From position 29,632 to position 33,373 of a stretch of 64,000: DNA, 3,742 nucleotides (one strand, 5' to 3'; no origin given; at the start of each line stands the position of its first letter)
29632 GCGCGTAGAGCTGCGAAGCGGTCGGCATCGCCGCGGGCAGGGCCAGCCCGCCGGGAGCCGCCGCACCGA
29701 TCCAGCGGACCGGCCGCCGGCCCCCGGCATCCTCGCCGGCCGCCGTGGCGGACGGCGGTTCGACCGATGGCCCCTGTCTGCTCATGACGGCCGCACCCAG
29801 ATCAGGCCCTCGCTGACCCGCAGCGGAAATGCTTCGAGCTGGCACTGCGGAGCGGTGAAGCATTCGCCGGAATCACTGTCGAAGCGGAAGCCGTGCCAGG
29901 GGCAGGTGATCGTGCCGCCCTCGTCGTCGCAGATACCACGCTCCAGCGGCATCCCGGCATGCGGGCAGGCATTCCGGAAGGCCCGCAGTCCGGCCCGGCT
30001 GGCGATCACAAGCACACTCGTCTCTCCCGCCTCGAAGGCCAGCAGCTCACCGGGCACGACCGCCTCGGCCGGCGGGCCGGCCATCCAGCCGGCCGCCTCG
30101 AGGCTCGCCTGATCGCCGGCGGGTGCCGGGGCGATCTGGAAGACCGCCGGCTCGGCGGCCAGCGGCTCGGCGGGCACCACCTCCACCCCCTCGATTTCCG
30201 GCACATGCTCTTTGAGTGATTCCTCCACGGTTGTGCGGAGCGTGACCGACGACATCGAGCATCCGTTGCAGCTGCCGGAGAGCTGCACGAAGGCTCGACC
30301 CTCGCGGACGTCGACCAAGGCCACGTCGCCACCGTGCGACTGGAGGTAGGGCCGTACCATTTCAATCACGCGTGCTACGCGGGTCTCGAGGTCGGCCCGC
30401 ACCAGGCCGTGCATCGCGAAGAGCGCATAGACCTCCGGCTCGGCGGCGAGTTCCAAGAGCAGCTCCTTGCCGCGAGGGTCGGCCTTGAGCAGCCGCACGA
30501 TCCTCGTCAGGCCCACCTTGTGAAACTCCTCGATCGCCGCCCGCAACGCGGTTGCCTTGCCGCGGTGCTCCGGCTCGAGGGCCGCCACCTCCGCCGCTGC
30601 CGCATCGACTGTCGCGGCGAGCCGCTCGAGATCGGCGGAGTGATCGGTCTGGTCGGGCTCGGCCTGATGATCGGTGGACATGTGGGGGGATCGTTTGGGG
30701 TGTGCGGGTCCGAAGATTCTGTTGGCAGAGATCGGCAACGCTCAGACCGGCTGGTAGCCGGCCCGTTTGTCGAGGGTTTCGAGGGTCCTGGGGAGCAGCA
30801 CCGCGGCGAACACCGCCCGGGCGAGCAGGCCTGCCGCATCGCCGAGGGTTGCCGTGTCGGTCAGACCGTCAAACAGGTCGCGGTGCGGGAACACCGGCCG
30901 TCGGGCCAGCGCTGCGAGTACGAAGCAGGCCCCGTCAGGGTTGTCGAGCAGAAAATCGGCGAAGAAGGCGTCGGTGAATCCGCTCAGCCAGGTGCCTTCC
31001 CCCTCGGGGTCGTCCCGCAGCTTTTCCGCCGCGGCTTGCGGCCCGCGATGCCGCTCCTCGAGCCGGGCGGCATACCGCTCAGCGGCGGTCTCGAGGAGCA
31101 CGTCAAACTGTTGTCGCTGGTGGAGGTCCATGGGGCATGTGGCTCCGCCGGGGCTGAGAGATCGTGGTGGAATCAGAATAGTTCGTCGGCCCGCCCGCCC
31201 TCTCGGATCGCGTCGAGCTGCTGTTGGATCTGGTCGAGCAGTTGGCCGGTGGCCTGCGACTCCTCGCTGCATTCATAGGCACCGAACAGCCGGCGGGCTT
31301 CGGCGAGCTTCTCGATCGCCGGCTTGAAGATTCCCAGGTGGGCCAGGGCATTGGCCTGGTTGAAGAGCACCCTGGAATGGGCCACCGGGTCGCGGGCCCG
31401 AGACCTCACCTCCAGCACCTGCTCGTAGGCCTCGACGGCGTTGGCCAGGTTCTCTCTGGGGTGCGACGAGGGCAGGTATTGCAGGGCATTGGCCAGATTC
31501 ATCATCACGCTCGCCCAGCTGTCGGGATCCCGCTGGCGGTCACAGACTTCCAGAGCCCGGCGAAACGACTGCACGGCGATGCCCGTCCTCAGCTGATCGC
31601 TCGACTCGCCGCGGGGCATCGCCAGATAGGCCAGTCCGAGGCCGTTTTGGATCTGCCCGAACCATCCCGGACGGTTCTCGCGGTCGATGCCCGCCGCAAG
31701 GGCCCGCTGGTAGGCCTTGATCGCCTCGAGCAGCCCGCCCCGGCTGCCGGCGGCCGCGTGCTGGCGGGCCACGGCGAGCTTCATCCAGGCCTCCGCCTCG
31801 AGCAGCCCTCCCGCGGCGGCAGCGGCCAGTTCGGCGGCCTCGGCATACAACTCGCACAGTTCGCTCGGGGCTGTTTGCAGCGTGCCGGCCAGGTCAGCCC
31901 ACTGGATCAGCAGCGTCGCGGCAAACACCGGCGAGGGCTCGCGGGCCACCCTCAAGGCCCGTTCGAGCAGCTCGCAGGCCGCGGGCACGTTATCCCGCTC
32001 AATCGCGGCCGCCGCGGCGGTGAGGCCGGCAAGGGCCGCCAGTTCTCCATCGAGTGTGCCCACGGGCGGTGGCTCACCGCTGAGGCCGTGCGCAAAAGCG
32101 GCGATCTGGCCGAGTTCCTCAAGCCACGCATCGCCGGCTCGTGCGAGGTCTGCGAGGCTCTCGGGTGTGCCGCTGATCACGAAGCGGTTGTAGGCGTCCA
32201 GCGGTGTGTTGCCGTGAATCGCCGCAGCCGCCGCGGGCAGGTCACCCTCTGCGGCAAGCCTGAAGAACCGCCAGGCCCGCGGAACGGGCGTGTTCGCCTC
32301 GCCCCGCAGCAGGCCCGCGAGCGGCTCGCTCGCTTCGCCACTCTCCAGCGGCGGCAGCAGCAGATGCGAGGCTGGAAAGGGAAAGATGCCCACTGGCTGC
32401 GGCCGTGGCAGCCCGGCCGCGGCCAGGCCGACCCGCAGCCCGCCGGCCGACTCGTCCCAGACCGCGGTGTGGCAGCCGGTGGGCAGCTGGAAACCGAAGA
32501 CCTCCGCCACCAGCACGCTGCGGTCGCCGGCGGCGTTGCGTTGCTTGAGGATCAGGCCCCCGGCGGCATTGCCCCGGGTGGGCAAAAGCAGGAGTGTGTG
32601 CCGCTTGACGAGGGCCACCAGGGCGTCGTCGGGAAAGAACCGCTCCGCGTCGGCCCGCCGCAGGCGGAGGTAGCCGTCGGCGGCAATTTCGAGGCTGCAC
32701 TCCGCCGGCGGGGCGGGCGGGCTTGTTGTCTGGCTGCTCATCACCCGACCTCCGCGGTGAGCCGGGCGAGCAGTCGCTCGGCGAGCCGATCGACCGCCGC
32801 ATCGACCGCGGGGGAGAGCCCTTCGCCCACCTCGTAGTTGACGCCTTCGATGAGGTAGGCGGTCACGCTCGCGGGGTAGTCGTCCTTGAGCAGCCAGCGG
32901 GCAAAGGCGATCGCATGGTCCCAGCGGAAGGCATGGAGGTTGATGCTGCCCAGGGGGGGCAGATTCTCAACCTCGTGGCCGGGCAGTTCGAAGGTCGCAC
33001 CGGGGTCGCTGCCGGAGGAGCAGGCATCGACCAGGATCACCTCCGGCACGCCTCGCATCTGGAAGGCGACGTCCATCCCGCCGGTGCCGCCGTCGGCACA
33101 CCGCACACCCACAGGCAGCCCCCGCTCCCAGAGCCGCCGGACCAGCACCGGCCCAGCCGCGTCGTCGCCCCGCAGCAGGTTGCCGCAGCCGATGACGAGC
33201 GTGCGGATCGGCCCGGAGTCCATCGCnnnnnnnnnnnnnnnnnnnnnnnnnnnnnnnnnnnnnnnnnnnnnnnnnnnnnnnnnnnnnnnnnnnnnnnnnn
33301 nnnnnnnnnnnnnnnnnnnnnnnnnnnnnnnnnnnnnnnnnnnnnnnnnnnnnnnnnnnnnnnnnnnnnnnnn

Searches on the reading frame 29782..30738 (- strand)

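Call 12: search_protein_families(library=pfam, proteins=[window:29782-30738:-], max_evalue=0.001)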
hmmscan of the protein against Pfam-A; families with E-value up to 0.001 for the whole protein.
window:29782-30738:- (318 aa): 3 families
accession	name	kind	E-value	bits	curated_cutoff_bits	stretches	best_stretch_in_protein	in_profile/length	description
PF01106.22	NifU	-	1.4e-24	86.4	27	1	121-186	1-67/67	NifU-like domain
PF00355.32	Rieske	-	3.8e-16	59.2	20.3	1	220-304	4-87/88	Rieske [2Fe-2S] domain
PF13806.12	Rieske_2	-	5e-10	39.7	27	1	224-316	8-104/104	Rieske-like [2Fe-2S] domain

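Call 13: search_protein_families(library=ncbifam, proteins=[window:29782-30738:-], max_evalue=0.001)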
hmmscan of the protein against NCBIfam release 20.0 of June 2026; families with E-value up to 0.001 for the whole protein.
window:29782-30738:- (318 aa): 10 families
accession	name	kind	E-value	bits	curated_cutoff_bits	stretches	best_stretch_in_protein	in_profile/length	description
TIGR03341.1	YhgI_GntY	equivalog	1.7e-16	60.6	269.35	1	115-186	104-177/190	Fe-S biogenesis protein NfuA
TIGR02000.1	NifU_proper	equivalog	1.5e-13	50.8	273.3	1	119-183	222-285/290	Fe-S cluster assembly protein NifU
NF008392.0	PRK11190.1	equivalog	6.7e-13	49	268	1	115-186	105-179/192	Fe-S biogenesis protein NfuA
TIGR02378.1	nirD_assim_sml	equivalog_domain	8.9e-11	41.9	74.65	1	249-316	34-104/105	nitrite reductase small subunit NirD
NF042948.2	3PPDioc_HcaC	equivalog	5.8e-07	29.7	150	1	225-315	10-100/105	3-phenylpropionate/cinnamic acid dioxygenase ferredoxin subunit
NF041683.1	ant_diox_AndAb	equivalog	1.1e-05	25.6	150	1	222-315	6-98/100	anthranilate 1,2-dioxygenase ferredoxin subunit AndAb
NF052579.1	BetMthstMoxSdmAMthl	equivalog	3e-05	23.2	600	1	249-317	50-126/351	4beta-methylsterol monooxygenase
TIGR02377.1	MocE_fam_FeS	subfamily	7.4e-05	22.7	136.15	1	254-315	39-99/101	MocE family 2Fe-2S type ferredoxin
TIGR03229.1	benzo_1_2_benA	equivalog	0.00011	21.2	780.95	1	234-289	56-111/433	benzoate 1,2-dioxygenase large subunit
NF007422.0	PRK09965.1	equivalog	0.00049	20.1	113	0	228-315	13-98/106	bifunctional 3-phenylpropionate/cinnamic acid dioxygenase ferredoxin subunit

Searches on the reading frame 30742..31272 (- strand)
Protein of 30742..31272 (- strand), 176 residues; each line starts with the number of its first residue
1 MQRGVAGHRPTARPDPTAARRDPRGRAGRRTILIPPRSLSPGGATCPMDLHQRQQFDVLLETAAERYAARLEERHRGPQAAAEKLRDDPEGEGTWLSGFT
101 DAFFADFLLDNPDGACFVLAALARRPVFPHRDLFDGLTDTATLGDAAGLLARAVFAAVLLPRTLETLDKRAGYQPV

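Call 12: search_protein_families(library=pfam, proteins=[window:30742-31272:-], max_evalue=0.001)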
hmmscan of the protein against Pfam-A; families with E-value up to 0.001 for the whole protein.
window:30742-31272:- (176 aa): 0 families

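Call 13: search_protein_families(library=ncbifam, proteins=[window:30742-31272:-], max_evalue=0.001)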
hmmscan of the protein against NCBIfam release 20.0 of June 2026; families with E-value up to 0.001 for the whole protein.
window:30742-31272:- (176 aa): 0 families

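Call 14: search_solved_structures(query=window:30742-31272:-, max_evalue=10, show_alignments=2)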
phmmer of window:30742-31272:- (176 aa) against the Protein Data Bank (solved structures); distinct sequences matched with E-value up to 10: 2.
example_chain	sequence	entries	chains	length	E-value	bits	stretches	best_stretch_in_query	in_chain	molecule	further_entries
5tcb_A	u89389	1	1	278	0.033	17.3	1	51-105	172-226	PelA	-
5tsy_A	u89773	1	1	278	0.22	14.6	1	51-105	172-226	PelA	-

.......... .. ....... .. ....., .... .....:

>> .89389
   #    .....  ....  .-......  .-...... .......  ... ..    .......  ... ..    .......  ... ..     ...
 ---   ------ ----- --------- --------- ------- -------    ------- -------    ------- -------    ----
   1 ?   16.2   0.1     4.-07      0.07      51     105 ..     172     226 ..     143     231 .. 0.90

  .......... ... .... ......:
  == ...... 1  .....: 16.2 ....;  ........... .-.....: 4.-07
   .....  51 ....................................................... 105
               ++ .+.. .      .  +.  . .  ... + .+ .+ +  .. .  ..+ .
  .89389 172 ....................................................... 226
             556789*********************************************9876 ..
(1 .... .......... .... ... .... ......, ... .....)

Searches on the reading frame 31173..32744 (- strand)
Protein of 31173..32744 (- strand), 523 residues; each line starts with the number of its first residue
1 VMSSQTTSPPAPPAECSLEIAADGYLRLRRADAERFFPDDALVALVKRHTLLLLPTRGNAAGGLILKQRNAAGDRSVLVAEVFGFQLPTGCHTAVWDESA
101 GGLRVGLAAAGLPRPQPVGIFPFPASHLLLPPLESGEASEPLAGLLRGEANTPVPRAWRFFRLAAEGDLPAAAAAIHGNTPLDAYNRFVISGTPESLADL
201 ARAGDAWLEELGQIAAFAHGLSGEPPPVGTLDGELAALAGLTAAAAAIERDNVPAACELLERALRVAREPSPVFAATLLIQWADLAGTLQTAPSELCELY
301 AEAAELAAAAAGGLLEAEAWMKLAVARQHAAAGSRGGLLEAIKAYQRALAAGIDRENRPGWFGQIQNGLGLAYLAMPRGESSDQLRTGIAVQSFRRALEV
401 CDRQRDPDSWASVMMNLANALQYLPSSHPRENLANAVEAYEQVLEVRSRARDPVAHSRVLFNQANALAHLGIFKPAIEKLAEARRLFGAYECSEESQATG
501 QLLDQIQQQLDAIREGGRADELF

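Call 12: search_protein_families(library=pfam, proteins=[window:31173-32744:-], max_evalue=0.001)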
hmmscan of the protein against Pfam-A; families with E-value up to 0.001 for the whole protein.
window:31173-32744:- (523 aa): 1 family
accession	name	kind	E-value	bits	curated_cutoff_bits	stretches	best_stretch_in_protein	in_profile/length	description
PF13424.12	TPR_12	-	1.3e-05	25.8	30.1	0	431-487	17-75/77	Tetratricopeptide repeat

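Call 13: search_protein_families(library=ncbifam, proteins=[window:31173-32744:-], max_evalue=0.001)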
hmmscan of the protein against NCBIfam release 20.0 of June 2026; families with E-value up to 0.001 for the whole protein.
window:31173-32744:- (523 aa): 1 family
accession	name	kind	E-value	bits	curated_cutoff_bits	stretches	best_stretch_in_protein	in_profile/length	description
NF053720.1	NsdA_fam_reg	subfamily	9.2e-09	35.3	75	1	383-494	213-317/432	NsdA family TPR-like regulatory protein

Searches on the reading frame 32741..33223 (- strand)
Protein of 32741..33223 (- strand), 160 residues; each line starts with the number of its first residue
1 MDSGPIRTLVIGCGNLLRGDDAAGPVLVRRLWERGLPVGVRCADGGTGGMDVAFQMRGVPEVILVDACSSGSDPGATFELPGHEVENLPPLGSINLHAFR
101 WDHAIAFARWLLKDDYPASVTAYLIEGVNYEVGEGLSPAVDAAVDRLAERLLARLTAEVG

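Call 12: search_protein_families(library=pfam, proteins=[window:32741-33223:-], max_evalue=0.001)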
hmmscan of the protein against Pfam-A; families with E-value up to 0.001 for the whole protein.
window:32741-33223:- (160 aa): 1 family
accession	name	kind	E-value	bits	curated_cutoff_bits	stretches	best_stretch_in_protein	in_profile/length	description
PF01750.23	HycI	-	6.2e-12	45.9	23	1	27-152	3-128/130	Hydrogenase maturation protease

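Call 13: search_protein_families(library=ncbifam, proteins=[window:32741-33223:-], max_evalue=0.001)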
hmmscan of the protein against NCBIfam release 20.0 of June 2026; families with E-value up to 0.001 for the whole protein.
window:32741-33223:- (160 aa): 7 families
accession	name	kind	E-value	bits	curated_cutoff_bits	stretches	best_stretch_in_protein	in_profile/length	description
TIGR00072.1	hydrog_prot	superfamily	1.6e-35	122.2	47.45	1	9-154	1-144/145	hydrogenase maturation protease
NF007777.0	PRK10466.1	equivalog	3.3e-13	49.7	190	1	7-157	2-151/164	HyaD/HybD family hydrogenase maturation endopeptidase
TIGR00140.1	hupD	subfamily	2.5e-11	43.7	151.8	1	9-157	2-149/151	HyaD/HybD family hydrogenase maturation endopeptidase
TIGR00130.1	frhD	equivalog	6.2e-11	42.6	134.95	1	7-154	4-150/153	coenzyme F420-reducing hydrogenase, FrhD protein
NF045519.1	NiFeSe_H2_mat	exception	2.5e-08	33.9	190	1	8-84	3-79/152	NiFeSe hydrogenase maturation protease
TIGR00142.1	hycI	equivalog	8.8e-07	28.8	119.1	1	9-153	2-140/146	hydrogenase maturation peptidase HycI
NF007616.0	PRK10264.1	equivalog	8.8e-06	25.5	261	1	7-108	5-107/195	hydrogenase 1 maturation protease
